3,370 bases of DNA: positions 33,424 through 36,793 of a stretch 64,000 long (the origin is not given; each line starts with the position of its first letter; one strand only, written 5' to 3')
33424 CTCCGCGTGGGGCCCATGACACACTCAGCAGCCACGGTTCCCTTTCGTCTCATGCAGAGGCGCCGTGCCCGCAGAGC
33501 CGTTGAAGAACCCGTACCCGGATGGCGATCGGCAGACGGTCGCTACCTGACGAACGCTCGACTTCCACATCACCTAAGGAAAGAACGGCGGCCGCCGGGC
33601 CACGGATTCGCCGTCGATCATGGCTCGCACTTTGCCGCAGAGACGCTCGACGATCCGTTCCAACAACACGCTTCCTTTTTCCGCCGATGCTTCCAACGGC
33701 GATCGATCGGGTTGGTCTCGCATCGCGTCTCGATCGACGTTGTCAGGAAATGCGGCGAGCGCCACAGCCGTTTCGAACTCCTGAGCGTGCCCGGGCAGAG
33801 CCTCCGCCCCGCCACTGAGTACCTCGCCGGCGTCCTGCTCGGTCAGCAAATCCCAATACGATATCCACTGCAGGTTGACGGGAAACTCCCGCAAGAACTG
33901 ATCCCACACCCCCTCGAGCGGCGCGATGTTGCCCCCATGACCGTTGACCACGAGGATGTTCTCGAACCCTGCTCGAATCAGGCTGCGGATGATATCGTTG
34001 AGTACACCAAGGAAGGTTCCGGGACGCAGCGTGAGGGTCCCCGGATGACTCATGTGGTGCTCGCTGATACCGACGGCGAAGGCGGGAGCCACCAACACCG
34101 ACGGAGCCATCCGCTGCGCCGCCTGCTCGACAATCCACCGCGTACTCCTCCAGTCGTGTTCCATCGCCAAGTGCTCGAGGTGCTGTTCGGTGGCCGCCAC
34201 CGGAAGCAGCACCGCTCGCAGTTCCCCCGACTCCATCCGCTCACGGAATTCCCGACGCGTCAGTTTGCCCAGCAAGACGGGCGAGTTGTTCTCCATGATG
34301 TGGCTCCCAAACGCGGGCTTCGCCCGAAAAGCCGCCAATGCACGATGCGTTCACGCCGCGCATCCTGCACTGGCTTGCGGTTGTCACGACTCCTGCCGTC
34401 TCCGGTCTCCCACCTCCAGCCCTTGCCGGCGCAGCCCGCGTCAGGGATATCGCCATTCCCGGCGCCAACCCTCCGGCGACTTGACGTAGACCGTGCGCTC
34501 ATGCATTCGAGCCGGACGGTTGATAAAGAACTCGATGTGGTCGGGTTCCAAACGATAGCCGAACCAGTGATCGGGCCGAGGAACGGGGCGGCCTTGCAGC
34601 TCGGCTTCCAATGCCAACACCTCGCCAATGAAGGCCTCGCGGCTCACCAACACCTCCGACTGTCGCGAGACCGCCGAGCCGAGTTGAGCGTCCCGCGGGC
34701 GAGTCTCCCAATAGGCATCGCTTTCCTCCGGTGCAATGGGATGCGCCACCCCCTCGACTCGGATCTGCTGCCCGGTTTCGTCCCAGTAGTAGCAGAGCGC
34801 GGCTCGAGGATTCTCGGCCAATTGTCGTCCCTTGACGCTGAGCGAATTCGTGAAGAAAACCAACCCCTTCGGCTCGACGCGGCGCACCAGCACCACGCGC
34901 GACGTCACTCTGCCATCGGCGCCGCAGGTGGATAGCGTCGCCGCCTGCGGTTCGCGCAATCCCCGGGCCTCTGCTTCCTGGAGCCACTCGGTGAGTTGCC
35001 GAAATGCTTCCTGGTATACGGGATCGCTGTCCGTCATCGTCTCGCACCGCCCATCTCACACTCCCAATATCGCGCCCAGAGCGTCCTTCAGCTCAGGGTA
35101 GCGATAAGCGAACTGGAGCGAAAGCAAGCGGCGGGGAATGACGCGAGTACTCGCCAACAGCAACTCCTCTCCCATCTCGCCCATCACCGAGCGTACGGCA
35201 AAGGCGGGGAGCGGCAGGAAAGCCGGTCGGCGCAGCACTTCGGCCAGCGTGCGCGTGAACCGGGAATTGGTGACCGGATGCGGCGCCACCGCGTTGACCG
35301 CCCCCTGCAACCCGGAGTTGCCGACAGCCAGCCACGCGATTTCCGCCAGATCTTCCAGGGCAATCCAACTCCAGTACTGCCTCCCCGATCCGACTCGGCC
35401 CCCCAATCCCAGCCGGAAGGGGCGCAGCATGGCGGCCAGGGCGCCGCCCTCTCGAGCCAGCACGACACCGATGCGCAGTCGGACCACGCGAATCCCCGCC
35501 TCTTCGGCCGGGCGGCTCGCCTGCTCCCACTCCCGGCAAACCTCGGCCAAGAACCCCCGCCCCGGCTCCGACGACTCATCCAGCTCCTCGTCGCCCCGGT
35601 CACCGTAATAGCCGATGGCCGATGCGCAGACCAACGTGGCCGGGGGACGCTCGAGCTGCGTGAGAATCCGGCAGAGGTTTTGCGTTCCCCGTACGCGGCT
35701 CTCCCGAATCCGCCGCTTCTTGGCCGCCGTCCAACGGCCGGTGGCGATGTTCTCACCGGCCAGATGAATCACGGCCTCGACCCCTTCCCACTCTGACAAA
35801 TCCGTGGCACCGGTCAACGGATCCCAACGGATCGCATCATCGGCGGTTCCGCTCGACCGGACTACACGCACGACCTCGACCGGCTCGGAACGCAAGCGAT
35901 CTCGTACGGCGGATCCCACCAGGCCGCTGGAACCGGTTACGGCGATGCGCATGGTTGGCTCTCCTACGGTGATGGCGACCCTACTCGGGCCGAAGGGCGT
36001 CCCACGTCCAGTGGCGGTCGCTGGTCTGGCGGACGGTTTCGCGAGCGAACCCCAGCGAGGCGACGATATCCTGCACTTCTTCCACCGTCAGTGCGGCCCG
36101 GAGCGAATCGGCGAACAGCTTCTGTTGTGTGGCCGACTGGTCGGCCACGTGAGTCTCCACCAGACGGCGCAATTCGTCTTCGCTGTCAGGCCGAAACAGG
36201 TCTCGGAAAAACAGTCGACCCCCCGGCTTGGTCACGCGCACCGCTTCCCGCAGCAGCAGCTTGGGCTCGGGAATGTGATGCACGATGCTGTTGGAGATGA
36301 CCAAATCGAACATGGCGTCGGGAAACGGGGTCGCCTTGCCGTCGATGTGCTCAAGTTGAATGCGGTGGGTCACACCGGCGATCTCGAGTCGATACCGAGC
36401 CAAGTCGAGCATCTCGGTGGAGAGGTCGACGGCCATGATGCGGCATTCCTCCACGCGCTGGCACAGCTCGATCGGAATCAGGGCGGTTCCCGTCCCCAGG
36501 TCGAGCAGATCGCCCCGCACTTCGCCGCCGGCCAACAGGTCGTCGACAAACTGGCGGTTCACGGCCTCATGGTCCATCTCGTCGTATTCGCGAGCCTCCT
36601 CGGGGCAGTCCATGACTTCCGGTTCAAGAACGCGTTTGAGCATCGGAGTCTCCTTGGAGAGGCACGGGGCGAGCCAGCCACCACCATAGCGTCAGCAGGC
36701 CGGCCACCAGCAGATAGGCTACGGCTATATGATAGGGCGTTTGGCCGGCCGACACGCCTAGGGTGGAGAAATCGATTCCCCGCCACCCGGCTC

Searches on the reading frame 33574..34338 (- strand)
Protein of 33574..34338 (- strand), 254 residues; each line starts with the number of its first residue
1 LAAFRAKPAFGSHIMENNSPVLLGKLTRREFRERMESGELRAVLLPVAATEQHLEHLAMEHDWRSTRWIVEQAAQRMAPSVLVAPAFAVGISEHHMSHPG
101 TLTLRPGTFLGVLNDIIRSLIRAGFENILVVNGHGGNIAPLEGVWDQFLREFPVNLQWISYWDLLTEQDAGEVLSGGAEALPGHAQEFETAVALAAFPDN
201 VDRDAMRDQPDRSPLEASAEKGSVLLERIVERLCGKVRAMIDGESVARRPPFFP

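Call 27: search_protein_families(library=pfam, proteins=[window:33574-34338:-], max_evalue=0.0001)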
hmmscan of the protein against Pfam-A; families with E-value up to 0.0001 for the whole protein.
window:33574-34338:- (254 aa): 1 family
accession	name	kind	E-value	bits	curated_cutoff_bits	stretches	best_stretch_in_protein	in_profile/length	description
PF02633.19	Creatininase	-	7.6e-48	163.4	31.3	1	25-213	2-190/238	Creatinine amidohydrolase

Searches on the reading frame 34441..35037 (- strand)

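Call 27: search_protein_families(library=pfam, proteins=[window:34441-35037:-], max_evalue=0.0001)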
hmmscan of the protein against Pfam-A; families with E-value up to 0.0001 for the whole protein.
window:34441-35037:- (198 aa): 3 families
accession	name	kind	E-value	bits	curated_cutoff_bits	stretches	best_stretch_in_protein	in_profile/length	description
PF01243.27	PNPOx_N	-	1.3e-20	74.4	28.1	1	21-137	3-110/120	Pyridoxamine 5'-phosphate oxidase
PF10590.14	PNP_phzG_C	-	5.2e-11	42.7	27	1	158-198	1-42/42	Pyridoxine 5'-phosphate oxidase C-terminal dimerisation region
PF12766.13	Pyridox_oxase_2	-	1e-06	29.7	26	1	25-99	16-97/100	Pyridoxamine 5'-phosphate oxidase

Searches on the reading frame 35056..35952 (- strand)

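Call 27: search_protein_families(library=pfam, proteins=[window:35056-35952:-], max_evalue=0.0001)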
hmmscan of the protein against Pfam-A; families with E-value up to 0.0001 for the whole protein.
window:35056-35952:- (298 aa): 2 families
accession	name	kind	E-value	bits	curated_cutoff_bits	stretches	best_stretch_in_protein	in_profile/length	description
PF01370.27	Epimerase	-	6.5e-17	62.2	20.9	1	3-212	1-227/240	NAD dependent epimerase/dehydratase family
PF08338.16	DUF1731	-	2.1e-16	59.8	27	1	248-295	1-47/47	Domain of unknown function (DUF1731)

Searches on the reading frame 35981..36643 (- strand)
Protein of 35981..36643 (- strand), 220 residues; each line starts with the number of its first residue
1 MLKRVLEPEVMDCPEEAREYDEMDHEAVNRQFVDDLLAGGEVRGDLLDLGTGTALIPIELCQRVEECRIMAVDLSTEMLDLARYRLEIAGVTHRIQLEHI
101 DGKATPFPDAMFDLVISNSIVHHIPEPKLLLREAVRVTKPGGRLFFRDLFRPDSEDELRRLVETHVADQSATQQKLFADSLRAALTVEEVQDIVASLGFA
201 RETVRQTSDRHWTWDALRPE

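Call 27: search_protein_families(library=pfam, proteins=[window:35981-36643:-], max_evalue=0.0001)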
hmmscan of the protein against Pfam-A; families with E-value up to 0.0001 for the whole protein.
window:35981-36643:- (220 aa): 8 families
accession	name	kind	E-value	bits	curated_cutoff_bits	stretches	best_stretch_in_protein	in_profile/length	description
PF08241.18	Methyltransf_11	-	6.5e-23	81.6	21.2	1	47-146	1-95/95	Methyltransferase domain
PF13649.12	Methyltransf_25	-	1e-20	74.7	27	1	47-142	2-97/97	Methyltransferase domain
PF13847.12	Methyltransf_31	-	4.2e-17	62.6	27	1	46-164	7-120/145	Methyltransferase domain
PF08242.18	Methyltransf_12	-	4.9e-15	56.5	30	1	47-144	1-98/98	Methyltransferase domain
PF01209.24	Ubie_methyltran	-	7.6e-14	52.1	20.1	1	29-152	35-157/233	ubiE/COQ5 methyltransferase family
PF13489.12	Methyltransf_23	-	3.1e-13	50.2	27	1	28-161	8-131/164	Methyltransferase domain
PF05175.20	MTS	-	5.1e-07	29.9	23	1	42-146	31-138/170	Methyltransferase small domain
PF20922.3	Anamorsin_N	-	7.2e-05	23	27.1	0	87-155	26-96/163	Anamorsin, N-terminal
